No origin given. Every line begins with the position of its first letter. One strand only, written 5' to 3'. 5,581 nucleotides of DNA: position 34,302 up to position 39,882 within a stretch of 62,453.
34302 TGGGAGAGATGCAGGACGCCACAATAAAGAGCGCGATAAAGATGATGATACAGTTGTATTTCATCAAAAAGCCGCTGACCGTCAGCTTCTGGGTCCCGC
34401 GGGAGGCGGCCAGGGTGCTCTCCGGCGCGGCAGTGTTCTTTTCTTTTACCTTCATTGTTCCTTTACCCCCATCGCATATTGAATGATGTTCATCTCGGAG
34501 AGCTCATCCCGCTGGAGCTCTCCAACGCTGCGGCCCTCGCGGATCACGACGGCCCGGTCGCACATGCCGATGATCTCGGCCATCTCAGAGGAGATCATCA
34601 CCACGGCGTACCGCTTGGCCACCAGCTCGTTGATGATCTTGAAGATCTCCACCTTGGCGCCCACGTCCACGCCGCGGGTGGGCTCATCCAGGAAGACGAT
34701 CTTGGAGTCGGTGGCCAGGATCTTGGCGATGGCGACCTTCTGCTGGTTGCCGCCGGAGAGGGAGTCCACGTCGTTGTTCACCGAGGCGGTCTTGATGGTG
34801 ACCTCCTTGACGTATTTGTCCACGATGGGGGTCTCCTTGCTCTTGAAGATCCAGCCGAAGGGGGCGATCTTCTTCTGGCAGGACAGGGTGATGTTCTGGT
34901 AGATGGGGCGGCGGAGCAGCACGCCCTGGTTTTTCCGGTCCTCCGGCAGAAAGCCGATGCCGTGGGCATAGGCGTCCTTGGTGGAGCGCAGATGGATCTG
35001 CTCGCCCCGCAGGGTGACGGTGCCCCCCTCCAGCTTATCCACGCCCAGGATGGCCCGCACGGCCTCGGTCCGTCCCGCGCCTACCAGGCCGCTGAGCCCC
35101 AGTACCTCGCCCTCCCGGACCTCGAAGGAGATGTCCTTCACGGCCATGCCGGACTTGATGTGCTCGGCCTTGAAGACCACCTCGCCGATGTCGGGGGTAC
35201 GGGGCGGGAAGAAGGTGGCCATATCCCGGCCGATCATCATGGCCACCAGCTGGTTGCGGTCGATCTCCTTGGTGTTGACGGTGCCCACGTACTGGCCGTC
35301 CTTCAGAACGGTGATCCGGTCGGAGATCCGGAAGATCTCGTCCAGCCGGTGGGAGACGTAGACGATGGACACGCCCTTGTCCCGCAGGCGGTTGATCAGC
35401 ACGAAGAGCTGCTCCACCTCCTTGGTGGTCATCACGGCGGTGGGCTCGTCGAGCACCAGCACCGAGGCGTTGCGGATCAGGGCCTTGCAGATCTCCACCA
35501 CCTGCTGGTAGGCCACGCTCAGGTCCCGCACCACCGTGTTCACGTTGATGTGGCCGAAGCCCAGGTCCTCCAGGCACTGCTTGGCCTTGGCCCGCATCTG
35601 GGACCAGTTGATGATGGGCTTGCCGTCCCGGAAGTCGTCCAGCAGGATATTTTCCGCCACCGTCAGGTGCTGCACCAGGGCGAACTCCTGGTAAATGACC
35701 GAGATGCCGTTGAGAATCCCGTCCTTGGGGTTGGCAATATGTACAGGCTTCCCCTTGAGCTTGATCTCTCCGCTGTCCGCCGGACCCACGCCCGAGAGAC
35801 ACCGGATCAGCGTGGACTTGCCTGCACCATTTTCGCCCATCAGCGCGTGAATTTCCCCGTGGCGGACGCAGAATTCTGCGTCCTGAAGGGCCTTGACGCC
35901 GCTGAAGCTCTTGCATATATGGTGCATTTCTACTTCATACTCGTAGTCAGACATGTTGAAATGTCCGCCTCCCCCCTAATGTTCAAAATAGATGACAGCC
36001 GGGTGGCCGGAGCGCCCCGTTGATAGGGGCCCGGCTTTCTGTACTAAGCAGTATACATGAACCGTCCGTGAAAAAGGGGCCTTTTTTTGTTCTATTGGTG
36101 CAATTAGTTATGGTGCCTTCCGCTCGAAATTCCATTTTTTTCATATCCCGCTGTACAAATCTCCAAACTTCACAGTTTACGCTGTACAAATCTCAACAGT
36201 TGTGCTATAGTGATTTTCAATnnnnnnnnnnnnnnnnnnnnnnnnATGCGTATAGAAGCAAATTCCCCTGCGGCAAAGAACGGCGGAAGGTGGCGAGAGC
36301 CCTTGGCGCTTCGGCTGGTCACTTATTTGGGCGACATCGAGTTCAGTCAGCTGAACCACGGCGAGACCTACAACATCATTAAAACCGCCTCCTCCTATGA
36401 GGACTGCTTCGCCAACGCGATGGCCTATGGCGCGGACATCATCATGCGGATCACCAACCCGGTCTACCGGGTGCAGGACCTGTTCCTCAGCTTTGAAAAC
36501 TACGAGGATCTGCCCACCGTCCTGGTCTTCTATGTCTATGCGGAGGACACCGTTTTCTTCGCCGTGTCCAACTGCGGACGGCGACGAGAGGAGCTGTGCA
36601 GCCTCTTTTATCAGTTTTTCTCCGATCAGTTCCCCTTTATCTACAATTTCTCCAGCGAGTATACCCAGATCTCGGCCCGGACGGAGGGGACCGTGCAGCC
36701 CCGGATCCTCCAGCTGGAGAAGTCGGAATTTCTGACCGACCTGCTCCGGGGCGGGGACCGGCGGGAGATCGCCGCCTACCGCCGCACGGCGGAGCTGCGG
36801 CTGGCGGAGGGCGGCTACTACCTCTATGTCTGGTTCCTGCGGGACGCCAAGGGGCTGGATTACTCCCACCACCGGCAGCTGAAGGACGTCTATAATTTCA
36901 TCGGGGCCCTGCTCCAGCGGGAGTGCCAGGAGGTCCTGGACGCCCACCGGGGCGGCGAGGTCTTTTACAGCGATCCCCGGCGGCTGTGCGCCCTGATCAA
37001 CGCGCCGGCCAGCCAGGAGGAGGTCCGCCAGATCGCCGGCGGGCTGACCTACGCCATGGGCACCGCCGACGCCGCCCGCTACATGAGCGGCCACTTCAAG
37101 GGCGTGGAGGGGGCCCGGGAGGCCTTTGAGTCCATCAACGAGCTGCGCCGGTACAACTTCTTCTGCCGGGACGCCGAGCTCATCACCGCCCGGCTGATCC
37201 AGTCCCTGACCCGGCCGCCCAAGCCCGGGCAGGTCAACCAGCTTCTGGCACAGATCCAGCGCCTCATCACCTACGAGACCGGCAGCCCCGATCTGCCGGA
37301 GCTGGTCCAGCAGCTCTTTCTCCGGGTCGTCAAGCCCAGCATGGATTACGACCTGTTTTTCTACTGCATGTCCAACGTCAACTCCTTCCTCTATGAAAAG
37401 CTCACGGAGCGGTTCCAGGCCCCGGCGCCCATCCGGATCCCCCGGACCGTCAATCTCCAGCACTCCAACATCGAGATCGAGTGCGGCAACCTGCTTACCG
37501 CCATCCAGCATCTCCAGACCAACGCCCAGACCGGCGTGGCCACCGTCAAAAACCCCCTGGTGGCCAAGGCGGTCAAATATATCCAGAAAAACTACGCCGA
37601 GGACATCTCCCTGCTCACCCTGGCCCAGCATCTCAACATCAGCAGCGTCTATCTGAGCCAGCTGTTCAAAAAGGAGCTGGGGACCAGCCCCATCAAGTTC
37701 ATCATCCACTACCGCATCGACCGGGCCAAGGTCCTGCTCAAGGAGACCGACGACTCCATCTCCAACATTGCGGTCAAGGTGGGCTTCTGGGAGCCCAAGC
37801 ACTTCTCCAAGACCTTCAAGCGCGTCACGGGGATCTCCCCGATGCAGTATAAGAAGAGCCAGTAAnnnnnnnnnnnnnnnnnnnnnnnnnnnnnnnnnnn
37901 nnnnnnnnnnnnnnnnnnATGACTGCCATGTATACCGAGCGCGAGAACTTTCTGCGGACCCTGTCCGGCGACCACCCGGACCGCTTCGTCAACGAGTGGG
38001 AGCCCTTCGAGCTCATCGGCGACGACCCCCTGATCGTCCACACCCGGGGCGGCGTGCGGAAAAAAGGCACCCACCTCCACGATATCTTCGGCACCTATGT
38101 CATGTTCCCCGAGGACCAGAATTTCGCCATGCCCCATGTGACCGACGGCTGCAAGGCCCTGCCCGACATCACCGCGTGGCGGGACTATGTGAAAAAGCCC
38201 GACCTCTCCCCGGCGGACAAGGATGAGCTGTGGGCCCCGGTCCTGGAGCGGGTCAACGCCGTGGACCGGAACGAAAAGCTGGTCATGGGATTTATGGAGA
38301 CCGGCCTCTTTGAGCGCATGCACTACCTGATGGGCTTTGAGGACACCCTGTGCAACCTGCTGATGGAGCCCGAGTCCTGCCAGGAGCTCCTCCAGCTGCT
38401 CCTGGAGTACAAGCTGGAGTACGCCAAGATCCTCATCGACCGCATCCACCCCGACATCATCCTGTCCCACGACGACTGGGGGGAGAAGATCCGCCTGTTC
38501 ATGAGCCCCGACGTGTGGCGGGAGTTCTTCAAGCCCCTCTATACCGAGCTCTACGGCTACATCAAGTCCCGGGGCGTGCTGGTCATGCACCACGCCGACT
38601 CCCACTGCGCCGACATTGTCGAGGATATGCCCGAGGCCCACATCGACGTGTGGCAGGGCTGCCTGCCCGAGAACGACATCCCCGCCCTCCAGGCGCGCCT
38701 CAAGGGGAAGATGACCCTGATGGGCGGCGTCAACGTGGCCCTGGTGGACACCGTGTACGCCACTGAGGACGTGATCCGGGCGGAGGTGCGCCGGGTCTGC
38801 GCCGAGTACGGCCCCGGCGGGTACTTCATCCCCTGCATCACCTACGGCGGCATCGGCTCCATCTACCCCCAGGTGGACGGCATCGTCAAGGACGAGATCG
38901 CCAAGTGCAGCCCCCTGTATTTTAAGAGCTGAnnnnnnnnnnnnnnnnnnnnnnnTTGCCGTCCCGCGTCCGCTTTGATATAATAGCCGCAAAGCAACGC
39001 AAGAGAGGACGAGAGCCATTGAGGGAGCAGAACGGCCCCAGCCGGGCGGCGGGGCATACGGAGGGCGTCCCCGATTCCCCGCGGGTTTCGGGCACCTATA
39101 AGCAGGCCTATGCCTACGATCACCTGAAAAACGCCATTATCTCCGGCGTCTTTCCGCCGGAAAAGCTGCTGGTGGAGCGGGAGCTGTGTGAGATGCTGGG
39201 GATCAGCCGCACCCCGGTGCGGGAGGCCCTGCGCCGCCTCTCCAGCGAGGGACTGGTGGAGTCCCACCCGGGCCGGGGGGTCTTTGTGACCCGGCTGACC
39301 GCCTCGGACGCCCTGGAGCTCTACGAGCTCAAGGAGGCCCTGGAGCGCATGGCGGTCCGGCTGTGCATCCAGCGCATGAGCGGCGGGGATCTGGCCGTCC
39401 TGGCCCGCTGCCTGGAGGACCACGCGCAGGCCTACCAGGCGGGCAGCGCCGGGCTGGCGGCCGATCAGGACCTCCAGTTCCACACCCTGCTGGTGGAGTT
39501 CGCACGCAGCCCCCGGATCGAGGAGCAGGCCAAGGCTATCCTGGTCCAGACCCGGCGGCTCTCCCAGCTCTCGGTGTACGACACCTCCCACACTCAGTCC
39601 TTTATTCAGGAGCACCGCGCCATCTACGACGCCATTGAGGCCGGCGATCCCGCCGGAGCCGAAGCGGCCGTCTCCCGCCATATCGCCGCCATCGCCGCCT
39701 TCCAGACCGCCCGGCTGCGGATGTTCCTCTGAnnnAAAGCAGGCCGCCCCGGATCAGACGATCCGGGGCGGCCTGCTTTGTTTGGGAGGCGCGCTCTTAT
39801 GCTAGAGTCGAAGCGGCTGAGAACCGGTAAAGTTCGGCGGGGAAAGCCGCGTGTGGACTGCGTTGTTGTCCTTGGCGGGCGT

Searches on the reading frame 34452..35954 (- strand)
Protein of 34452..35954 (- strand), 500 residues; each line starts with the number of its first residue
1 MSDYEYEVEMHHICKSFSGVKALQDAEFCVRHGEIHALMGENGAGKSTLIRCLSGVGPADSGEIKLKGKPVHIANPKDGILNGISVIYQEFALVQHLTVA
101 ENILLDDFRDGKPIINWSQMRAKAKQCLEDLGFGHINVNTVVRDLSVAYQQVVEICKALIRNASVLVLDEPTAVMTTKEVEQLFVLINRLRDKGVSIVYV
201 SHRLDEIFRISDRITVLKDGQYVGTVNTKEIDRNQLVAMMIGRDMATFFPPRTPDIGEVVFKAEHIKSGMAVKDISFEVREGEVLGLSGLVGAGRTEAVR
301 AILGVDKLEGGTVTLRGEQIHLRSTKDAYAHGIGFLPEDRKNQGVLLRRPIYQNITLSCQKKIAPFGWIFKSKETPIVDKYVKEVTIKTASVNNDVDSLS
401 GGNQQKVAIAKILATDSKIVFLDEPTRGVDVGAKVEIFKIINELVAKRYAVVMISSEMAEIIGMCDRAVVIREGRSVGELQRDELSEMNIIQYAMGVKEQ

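Call 98: search_protein_families(library=pfam, proteins=[window:34452-35954:-], max_evalue=0.00001)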
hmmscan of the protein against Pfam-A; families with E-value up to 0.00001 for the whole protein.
window:34452-35954:- (500 aa): 2 families
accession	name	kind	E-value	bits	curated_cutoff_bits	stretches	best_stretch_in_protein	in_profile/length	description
PF00005.33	ABC_tran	-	6.7e-55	185.9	25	2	23-173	1-137/137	ABC transporter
PF13304.12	AAA_21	-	3.2e-08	34.5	27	0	35-56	1-22/304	AAA domain, putative AbiEii toxin, Type IV TA system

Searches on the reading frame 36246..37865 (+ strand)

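Call 20: search_protein_families(library=pfam, proteins=[window:36246-37865:+], max_evalue=0.001)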
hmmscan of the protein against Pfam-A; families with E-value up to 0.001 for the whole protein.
window:36246-37865:+ (539 aa): 2 families
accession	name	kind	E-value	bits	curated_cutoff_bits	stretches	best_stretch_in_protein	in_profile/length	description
PF12833.13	HTH_18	-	6.9e-25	87.6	33.6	1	459-537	1-79/80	Helix-turn-helix domain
PF00165.29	HTH_AraC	-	1.7e-18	66.7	26.6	2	501-535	7-40/42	Bacterial regulatory helix-turn-helix proteins, AraC family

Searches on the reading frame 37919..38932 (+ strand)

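Call 20: search_protein_families(library=pfam, proteins=[window:37919-38932:+], max_evalue=0.001)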
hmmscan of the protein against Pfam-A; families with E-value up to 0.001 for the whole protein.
window:37919-38932:+ (337 aa): 1 family
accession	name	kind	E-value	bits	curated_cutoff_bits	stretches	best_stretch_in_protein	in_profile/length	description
PF01208.23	URO-D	-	1.9e-16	60.4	23.9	1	103-302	117-319/346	Uroporphyrinogen decarboxylase (URO-D)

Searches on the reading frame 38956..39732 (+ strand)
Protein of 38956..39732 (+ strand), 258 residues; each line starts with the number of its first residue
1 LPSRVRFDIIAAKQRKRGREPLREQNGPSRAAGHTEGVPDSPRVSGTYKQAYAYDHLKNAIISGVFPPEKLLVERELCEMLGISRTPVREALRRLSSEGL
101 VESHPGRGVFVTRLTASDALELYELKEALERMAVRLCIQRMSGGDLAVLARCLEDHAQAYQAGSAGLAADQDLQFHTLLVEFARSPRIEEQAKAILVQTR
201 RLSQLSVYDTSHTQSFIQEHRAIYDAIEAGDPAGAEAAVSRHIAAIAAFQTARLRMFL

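Call 20: search_protein_families(library=pfam, proteins=[window:38956-39732:+], max_evalue=0.001)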
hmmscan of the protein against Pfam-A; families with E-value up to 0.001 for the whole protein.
window:38956-39732:+ (258 aa): 7 families
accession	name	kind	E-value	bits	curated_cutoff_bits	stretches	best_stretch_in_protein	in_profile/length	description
PF07729.17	FCD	-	4.1e-28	98.7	24.3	1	121-244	1-124/125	FCD domain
PF00392.27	GntR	-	2.7e-22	78.6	27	1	53-111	5-64/64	Bacterial regulatory proteins, gntR family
PF13412.12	HTH_24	-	8.8e-06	25.6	21.9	1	75-102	21-48/48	Winged helix-turn-helix DNA-binding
PF01325.25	Fe_dep_repress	-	9.5e-05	23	26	1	75-109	26-60/60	Iron dependent repressor, N-terminal DNA binding domain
PF08279.18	HTH_11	-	0.00027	21.2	25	0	76-109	20-54/55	HTH domain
PF13545.12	HTH_Crp_2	-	0.00031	21.1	27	1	75-113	26-63/70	Crp-like helix-turn-helix domain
PF01978.25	TrmB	-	0.00031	21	25.6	1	75-107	26-58/68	Sugar-specific transcriptional regulator TrmB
